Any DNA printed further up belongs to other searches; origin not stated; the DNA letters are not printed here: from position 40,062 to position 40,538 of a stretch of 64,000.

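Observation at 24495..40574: Three late-operon leaders carry intrinsic terminators, two with conserved sequence, suggesting antitermination control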

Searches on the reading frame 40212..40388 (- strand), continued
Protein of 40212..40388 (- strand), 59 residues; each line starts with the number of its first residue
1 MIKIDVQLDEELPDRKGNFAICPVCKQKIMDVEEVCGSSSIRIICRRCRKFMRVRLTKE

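Call 98: search_protein_families(library=ncbifam, alignment_id=A5, max_evalue=0.1)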
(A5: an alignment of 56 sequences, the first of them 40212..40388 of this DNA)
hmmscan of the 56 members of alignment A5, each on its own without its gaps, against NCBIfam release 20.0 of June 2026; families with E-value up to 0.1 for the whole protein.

A. member 1, window:40212-40388:- (59 aa): 0 families

B. families by the number of members that match (of 56 scanned): 55 families (the first 25 are shown)
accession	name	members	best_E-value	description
NF011482.0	PRK14892.1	40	0.00011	putative transcription elongation factor Elf1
TIGR03655.1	anti_R_Lar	38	0.00029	Lar family restriction alleviation protein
NF001606.0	PRK00398.1-3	20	8.9e-05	DNA-directed RNA polymerase subunit P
NF047912.1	ECs_2282_CxxC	20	0.00021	ECs_2282 family putative zinc-binding protein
TIGR02605.1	CxxC_CxxC_SSSS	15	0.0006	FmdB family zinc ribbon protein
TIGR02098.1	MJ0042_CXXC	10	0.00051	MJ0042-type zinc finger domain-containing protein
NF001608.0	PRK00398.1-6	9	0.00056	DNA-directed RNA polymerase subunit P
TIGR00612.1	ispG_gcpE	9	0.011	(E)-4-hydroxy-3-methylbut-2-enyl-diphosphate synthase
NF041374.1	GDCCVxC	8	0.00097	GDCCVxC domain-containing (seleno)protein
NF045645.1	DVU_1557_fam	5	0.00084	DVU_1557 family redox protein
NF048018.1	IS256_N_4Cys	5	0.0027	transposase-like zinc-binding domain-containing protein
NF050000.1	IS1_IS1595_Zn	5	0.009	IS1/IS1595 family N-terminal zinc-binding domain-containing protein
TIGR00270.2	TIGR00270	5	0.011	multiprotein bridging factor aMBF1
NF041911.1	HVO_0649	5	0.018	HVO_0649 family zinc finger protein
NF041070.1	carrier_LysW_Arch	5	0.02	alpha-aminoadipate/glutamate carrier protein LysW/ArgW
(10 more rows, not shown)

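Call 99: search_protein_families(library=phrogs, proteins=[window:40212-40388:-], max_evalue=1)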
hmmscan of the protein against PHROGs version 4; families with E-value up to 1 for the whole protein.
window:40212-40388:- (59 aa): 7 families
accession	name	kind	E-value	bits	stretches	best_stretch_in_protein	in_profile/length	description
phrog_27542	-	unknown function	0.026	15.6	1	21-54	8-41/75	-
phrog_6504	-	unknown function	0.046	14.9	1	21-51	9-43/61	-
phrog_1043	-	unknown function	0.047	15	1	20-51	3-33/55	unknown function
phrog_5602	-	unknown function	0.097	13.4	1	15-56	14-56/60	-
phrog_6417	-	other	0.17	12.8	1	20-58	8-43/68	translational regulator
phrog_12214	-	unknown function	0.23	12.9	1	21-50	37-67/124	-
phrog_2834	-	unknown function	0.32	11.9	0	16-30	46-60/78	-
